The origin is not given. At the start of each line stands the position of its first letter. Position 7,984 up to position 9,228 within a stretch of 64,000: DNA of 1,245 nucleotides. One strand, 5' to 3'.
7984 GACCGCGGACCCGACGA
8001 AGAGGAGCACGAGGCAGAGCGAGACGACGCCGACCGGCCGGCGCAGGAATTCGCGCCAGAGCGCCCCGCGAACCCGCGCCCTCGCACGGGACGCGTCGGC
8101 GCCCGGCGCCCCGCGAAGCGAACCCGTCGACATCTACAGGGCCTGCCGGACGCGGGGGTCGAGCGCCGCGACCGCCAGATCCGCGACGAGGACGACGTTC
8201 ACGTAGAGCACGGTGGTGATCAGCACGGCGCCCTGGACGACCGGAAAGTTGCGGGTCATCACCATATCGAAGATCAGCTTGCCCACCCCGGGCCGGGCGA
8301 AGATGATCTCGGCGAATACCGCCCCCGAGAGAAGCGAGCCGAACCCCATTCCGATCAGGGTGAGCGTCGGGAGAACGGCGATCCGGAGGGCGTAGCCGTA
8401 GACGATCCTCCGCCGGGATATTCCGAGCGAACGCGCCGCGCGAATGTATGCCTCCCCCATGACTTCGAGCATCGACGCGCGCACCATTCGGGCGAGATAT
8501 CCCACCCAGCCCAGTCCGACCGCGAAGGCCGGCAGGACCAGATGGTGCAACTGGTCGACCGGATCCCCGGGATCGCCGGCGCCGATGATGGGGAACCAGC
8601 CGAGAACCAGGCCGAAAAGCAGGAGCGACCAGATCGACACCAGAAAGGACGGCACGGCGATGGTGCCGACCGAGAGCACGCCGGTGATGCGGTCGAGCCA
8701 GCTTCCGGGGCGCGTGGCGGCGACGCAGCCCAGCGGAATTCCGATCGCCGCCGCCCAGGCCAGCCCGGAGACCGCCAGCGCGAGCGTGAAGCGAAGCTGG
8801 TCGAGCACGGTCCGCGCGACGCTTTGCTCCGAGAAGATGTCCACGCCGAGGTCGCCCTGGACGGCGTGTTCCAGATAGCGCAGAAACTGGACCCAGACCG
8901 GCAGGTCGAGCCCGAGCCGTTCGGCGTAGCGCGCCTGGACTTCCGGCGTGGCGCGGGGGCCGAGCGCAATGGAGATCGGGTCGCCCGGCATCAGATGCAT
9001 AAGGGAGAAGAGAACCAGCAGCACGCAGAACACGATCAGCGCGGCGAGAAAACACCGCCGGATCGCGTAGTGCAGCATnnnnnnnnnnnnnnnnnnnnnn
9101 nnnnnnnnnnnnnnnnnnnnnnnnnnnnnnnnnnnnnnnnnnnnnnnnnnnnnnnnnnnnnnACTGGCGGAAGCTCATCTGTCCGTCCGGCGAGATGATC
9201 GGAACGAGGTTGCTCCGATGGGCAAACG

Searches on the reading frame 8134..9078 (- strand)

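Call 30: search_protein_families(library=pfam, proteins=[window:8134-9078:-], max_evalue=0.001)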
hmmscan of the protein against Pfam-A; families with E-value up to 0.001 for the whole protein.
window:8134-9078:- (314 aa): 2 families
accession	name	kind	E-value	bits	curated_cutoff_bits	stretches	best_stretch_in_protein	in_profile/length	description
PF00528.27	BPD_transp_1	-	2.5e-34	119.1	26.4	1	113-312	1-184/184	Binding-protein-dependent transport system inner membrane component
PF19300.4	BPD_transp_1_N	-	2.8e-12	47.3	23.8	1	1-76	1-76/114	Binding-prot-dependent transport system membrane comp, N-term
